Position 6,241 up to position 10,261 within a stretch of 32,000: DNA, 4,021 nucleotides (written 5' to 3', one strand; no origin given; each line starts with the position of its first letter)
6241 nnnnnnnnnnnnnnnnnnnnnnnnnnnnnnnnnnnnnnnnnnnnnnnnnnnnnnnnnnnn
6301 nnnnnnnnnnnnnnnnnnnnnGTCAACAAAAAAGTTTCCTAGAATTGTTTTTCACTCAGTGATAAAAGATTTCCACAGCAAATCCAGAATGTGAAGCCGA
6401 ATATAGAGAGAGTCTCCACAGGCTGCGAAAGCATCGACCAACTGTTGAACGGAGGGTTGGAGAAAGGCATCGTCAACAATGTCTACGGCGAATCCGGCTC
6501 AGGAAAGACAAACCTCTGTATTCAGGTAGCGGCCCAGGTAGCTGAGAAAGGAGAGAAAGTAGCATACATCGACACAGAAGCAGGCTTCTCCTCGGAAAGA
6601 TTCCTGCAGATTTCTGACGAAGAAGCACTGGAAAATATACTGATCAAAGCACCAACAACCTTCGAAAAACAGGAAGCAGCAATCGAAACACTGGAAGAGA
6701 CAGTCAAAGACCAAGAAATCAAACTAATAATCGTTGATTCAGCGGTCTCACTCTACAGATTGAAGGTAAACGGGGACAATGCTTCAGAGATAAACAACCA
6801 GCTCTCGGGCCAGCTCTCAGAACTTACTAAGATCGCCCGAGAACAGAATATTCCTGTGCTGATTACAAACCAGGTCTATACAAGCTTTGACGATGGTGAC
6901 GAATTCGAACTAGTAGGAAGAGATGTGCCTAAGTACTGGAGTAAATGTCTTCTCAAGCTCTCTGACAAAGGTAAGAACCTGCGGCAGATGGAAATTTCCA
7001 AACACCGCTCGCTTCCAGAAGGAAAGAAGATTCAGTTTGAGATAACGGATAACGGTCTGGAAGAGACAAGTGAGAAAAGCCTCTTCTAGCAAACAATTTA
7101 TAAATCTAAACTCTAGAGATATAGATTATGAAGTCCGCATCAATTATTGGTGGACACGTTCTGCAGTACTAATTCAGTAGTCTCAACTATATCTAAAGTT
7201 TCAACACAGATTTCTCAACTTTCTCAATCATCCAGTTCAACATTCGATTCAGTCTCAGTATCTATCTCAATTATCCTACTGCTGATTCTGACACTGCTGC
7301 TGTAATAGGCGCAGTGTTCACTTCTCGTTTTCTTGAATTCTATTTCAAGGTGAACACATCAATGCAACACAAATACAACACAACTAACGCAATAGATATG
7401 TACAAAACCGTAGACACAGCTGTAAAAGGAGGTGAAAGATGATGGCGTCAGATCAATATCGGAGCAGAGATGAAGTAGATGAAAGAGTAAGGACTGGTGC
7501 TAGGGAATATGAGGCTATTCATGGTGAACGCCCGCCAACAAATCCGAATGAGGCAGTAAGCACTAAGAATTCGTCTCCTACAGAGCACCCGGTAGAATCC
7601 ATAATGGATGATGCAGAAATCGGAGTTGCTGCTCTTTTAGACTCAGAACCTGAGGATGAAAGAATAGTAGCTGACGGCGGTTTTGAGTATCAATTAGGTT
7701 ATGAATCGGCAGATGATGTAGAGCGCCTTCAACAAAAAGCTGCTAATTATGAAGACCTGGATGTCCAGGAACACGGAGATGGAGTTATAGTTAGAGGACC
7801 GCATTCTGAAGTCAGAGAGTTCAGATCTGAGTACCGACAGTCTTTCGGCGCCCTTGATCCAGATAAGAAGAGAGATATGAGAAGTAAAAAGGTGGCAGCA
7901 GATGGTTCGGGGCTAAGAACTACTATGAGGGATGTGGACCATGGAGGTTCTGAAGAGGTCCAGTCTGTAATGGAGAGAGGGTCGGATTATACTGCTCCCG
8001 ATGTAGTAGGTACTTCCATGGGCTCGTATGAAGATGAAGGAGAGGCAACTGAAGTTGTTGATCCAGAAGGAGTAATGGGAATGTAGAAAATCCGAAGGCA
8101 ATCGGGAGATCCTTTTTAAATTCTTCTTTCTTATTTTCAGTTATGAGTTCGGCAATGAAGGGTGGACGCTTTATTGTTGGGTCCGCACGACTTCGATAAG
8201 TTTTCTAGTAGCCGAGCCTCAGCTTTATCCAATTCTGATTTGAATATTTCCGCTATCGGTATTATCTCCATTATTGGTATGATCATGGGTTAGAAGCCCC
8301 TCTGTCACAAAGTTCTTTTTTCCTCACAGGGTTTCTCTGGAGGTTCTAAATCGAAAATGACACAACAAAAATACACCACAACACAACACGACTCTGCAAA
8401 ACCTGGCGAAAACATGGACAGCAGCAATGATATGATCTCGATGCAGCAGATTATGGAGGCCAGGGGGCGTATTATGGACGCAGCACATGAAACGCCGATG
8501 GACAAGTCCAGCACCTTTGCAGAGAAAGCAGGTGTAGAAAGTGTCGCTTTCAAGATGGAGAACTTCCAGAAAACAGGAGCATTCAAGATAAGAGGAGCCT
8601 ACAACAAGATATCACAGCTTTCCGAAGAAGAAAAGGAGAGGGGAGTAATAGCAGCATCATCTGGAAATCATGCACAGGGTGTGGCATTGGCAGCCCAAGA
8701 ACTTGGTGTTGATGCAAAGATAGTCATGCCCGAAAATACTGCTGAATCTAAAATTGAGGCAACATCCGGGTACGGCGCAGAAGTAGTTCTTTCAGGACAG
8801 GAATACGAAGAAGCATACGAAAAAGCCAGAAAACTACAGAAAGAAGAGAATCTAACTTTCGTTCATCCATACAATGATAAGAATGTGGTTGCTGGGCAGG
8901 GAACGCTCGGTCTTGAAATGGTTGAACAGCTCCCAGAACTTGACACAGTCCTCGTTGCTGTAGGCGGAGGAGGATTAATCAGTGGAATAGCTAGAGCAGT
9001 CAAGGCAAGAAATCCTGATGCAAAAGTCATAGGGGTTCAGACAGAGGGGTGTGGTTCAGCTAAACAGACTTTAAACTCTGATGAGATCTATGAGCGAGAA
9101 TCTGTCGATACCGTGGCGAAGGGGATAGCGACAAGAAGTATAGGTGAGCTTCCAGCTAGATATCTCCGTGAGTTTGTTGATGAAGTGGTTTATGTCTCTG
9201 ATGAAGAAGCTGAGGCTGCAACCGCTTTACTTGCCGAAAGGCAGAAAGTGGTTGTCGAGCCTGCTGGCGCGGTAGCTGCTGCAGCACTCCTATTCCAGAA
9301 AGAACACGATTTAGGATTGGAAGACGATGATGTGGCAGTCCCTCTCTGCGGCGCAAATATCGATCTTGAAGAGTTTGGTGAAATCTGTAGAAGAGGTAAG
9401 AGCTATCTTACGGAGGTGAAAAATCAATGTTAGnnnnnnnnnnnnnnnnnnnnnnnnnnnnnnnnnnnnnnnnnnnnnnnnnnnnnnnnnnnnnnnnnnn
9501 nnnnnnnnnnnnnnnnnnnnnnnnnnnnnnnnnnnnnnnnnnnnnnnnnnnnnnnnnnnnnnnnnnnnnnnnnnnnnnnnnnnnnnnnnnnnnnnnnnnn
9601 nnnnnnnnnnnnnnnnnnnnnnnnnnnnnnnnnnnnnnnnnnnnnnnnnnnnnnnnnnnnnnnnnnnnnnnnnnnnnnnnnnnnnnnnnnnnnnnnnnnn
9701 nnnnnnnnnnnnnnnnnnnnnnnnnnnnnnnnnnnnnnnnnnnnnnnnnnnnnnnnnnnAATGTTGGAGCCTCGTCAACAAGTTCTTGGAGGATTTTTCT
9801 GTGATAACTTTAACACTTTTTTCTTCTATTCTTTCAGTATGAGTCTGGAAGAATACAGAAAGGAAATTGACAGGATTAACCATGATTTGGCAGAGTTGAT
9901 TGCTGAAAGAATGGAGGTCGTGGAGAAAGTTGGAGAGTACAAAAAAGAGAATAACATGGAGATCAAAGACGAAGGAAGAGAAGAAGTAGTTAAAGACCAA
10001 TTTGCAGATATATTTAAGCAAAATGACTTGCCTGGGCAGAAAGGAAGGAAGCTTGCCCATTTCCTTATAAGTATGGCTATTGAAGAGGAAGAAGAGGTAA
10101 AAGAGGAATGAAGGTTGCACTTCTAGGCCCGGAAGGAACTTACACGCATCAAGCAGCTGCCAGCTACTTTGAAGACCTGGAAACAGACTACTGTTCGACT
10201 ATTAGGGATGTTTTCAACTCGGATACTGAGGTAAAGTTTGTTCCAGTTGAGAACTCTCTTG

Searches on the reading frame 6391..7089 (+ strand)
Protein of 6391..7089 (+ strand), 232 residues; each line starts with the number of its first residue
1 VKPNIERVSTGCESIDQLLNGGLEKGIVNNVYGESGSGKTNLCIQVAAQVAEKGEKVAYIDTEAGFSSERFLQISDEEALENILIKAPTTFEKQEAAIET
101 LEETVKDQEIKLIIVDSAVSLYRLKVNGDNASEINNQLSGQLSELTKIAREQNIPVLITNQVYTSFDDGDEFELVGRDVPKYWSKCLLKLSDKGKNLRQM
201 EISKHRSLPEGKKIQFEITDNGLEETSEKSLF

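Call 4: search_protein_families(library=pfam, proteins=[window:6391-7089:+])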
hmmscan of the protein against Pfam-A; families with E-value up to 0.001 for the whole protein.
window:6391-7089:+ (232 aa): 12 families
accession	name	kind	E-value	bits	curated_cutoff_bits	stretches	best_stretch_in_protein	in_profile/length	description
PF08423.17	Rad51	-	1.2e-33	116.9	22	1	5-225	5-243/244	Rad51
PF06745.19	ATPase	-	1.7e-18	67.3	26.6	1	8-224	1-225/231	KaiC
PF00154.27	RecA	-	2.6e-16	60.3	27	1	3-162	28-188/262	recA bacterial DNA recombination protein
PF13481.12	AAA_25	-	1.5e-12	48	27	1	13-159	20-187/195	AAA domain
PF01637.24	ATPase_2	-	3.6e-08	33.9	33.2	1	27-122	21-123/225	ATPase domain predominantly from Archaea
PF03796.21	DnaB_C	-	5.8e-08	32.9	27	0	8-63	2-57/255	DnaB-like helicase C terminal domain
PF13479.12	AAA_24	-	1.8e-06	28.4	27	1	31-125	7-80/195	AAA domain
PF13401.12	AAA_22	-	3.6e-06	27.8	27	1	31-157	10-119/130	AAA domain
PF01656.29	CbiA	-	6.3e-06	26.6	25.4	1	32-114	5-78/125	CobQ/CobB/MinD/ParA nucleotide binding domain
PF13614.12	AAA_31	-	2e-05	25.1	27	1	36-143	12-112/177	AAA domain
PF25199.1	nSTAND_NTPase5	-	0.00015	22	34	1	25-81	40-96/145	Novel STAND NTPase 5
PF00004.35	AAA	-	0.00074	20.4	21.2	0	31-161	3-110/131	ATPase family associated with various cellular activities (AAA)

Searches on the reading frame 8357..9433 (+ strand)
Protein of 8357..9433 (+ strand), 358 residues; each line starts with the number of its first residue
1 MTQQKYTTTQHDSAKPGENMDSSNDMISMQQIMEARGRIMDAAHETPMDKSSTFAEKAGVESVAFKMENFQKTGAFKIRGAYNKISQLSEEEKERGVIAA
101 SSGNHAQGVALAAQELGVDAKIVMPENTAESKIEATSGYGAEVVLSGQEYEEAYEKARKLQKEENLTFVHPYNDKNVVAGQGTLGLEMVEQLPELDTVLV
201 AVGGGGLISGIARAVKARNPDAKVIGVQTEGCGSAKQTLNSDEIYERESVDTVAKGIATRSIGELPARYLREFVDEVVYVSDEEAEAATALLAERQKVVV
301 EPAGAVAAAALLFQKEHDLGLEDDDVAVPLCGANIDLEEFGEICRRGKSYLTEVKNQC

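Call 4: search_protein_families(library=pfam, proteins=[window:8357-9433:+])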
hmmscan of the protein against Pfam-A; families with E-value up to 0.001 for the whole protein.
window:8357-9433:+ (358 aa): 1 family
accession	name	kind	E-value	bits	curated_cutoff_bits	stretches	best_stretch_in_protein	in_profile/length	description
PF00291.31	PALP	-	5.1e-85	285.8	35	1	41-332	3-295/295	Pyridoxal-phosphate dependent enzyme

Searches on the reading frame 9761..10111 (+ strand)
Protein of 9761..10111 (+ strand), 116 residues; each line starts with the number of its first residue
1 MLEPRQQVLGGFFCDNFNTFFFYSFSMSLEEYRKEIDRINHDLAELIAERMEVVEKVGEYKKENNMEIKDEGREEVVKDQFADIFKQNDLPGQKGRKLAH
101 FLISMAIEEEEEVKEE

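Call 4: search_protein_families(library=pfam, proteins=[window:9761-10111:+])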
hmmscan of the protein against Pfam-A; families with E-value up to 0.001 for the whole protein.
window:9761-10111:+ (116 aa): 1 family
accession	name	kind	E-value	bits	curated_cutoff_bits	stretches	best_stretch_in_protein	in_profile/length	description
PF01817.26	CM_2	-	2.8e-17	63.2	27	1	32-110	1-79/80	Chorismate mutase type II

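Call 10: find_homologous_proteins(query=window:9761-10111:+)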
Query window:9761-10111:+ (116 aa): 61 proteins with E <= 0.001 among 64 candidates.
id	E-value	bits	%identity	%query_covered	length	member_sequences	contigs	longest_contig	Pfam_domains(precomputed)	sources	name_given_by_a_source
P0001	7.1e-47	176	100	78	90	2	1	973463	PF01817.27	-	-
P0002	1.3e-38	150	85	70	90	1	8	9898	PF01817.27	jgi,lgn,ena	-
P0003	1.8e-38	149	85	70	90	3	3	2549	PF01817.27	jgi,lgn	jgi:chorismate mutase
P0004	8.1e-37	144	82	71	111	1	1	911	PF01817.27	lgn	-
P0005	1.8e-36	143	84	76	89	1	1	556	PF01817.27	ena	-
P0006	1.9e-36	143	85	75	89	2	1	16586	PF01817.27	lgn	-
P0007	3.1e-36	142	81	70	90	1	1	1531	PF01817.27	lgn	-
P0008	1.4e-35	140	79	69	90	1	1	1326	PF01817.27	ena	-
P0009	1.7e-35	140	79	78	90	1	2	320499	PF01817.27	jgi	jgi:chorismate mutase/prephenate dehydratase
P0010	3.3e-35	139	83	76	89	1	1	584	PF01817.27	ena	-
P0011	3.4e-35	139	79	70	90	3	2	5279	PF01817.27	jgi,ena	-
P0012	5.2e-35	138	78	70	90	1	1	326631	PF01817.27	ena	-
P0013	7.5e-35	138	79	71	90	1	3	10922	PF01817.27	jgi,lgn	jgi:chorismate mutase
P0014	1.0e-34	137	79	78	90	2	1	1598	PF01817.27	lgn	-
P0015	1.2e-34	137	82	76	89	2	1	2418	PF01817.27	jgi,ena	-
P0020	2.5e-32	129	68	75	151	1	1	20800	PF01817.27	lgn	-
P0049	2.5e-21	94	77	56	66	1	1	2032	PF01817.27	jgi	jgi:chorismate mutase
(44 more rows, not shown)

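Call 12: find_encoding_contigs(protein=P0002, flank=3000, max_places=8)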
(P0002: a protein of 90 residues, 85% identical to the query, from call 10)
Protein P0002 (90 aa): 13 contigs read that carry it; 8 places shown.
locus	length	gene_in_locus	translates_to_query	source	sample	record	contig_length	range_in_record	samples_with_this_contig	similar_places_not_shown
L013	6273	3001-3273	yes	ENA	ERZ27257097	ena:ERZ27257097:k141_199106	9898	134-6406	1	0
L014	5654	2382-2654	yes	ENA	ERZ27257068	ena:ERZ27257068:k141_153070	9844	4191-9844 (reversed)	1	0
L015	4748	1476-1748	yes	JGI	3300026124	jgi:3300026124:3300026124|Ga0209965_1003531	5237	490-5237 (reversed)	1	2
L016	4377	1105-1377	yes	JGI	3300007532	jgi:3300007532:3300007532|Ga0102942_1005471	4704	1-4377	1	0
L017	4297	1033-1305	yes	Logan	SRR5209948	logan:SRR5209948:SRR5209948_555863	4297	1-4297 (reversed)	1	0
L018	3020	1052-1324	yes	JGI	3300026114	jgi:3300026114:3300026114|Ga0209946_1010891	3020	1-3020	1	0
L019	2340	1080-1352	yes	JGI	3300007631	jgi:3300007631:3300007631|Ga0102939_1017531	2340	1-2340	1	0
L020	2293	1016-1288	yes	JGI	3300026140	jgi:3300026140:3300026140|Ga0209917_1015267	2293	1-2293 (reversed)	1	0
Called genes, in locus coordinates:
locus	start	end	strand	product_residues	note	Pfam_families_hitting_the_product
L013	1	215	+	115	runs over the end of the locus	?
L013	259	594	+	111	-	-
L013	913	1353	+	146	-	-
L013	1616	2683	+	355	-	PF00291:PALP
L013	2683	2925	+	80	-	-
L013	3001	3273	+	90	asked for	PF01817:CM_2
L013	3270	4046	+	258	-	PF00800:PDT, PF01842:ACT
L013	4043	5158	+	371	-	PF00155:Aminotran_1_2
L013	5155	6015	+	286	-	PF03446:NAD_binding_2 (weak), PF03807:F420_oxidored, PF07991:KARI_N (weak), PF02153:PDH_N, PF20463:PDH_C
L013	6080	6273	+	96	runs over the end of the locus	-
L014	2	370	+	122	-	?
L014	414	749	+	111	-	-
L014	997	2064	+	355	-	PF00291:PALP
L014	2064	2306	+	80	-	-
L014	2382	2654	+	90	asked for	PF01817:CM_2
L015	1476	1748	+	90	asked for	PF01817:CM_2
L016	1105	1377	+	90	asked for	PF01817:CM_2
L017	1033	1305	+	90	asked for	PF01817:CM_2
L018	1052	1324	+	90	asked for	PF01817:CM_2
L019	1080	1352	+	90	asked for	PF01817:CM_2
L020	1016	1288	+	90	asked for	PF01817:CM_2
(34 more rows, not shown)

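Call 13: find_encoding_contigs(protein=P0006, flank=3000, max_places=4)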
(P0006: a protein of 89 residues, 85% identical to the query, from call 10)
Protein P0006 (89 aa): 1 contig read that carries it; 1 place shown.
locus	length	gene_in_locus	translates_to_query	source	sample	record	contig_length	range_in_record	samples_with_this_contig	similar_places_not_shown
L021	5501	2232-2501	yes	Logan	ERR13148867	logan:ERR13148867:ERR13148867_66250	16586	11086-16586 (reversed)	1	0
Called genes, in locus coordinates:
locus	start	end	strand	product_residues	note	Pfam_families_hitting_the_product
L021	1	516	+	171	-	?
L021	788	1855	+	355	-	PF00291:PALP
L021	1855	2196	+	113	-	-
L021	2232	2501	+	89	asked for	PF01817:CM_2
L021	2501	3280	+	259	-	PF00800:PDT, PF01842:ACT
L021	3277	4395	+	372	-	PF00155:Aminotran_1_2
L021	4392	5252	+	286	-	PF03807:F420_oxidored, PF02153:PDH_N, PF20463:PDH_C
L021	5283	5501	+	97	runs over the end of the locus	PF01817:CM_2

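Call 16: find_related_loci(query=A1, collection=metagenome_contigs, flank=1500)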
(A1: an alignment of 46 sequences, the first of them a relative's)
Query A1 (90 aa) in metagenome_contigs; peptide patterns used: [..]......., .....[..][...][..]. (x = any residue, [..] = any of these).
503 stretches matched a pattern; 20 encode a relative of the query (tblastn E <= 1e-3); 20 distinct loci.
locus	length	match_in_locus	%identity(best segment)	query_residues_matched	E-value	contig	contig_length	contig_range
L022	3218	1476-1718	85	1-81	2e-42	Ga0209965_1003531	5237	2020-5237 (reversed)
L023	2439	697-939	85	1-81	2e-42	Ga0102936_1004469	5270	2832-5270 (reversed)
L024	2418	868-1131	82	1-88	8e-43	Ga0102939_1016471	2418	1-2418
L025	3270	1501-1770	76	1-90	1e-40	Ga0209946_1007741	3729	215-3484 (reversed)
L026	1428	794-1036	79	1-81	5e-40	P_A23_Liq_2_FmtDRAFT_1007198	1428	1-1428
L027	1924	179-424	76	1-82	2e-38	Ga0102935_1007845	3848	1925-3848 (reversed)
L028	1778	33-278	76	1-82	3e-38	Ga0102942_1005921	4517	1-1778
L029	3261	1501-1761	74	1-87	2e-37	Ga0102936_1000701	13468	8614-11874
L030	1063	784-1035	62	1-84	5e-34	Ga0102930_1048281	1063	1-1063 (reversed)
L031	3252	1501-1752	63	1-84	1e-32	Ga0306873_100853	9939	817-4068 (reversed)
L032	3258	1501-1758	63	1-86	4e-32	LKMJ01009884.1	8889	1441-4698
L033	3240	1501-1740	60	1-80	4e-29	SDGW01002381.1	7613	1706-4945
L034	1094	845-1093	54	1-83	3e-28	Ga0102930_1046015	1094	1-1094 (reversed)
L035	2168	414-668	49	1-85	7e-27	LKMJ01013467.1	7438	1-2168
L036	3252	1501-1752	50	1-84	3e-26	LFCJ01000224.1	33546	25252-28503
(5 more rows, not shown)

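Call 44: find_encoding_contigs(protein=P0001, flank=1500, max_places=6)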
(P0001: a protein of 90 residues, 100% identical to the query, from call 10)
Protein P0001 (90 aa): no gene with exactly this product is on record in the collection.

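Call 45: find_encoding_contigs(protein=P0003, flank=600, max_places=3)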
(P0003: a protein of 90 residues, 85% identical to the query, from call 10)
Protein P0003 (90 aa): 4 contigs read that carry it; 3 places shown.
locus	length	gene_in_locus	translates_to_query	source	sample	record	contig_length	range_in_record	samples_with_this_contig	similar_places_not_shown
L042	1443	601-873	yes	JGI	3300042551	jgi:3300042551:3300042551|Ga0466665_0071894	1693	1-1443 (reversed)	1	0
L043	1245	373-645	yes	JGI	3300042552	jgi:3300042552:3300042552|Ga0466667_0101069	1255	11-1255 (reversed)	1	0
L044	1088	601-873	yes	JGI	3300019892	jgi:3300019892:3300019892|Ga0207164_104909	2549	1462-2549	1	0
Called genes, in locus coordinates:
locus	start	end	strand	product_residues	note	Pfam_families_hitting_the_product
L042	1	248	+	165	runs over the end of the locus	?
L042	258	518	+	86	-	-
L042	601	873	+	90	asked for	PF01817:CM_2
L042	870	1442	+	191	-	?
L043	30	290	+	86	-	-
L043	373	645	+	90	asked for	PF01817:CM_2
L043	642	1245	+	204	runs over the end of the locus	?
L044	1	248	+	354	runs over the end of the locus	PF00291:PALP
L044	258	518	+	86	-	-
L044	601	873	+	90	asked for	PF01817:CM_2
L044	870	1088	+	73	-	?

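Call 46: find_encoding_contigs(protein=P0009, flank=600, max_places=2)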
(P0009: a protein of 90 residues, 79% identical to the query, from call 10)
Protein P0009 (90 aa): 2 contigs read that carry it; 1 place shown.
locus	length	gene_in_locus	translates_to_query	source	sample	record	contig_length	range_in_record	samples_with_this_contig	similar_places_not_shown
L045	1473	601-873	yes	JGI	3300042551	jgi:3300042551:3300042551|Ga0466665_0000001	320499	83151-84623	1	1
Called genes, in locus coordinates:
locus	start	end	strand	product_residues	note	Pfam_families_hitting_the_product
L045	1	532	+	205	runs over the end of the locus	-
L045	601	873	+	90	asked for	PF01817:CM_2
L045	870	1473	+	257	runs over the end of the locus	PF00800:PDT, PF01842:ACT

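Call 47: find_encoding_contigs(protein=P0012, flank=600, max_places=2)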
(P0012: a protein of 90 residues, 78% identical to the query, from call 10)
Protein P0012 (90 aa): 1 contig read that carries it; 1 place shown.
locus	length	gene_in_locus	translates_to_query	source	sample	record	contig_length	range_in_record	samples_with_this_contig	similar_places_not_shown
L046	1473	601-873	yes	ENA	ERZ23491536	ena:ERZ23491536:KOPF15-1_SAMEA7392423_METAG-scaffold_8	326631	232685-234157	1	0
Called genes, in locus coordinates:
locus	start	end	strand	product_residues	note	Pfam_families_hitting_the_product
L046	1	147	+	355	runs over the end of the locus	PF00291:PALP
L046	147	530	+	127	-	-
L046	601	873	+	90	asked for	PF01817:CM_2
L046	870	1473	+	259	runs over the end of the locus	PF00800:PDT, PF01842:ACT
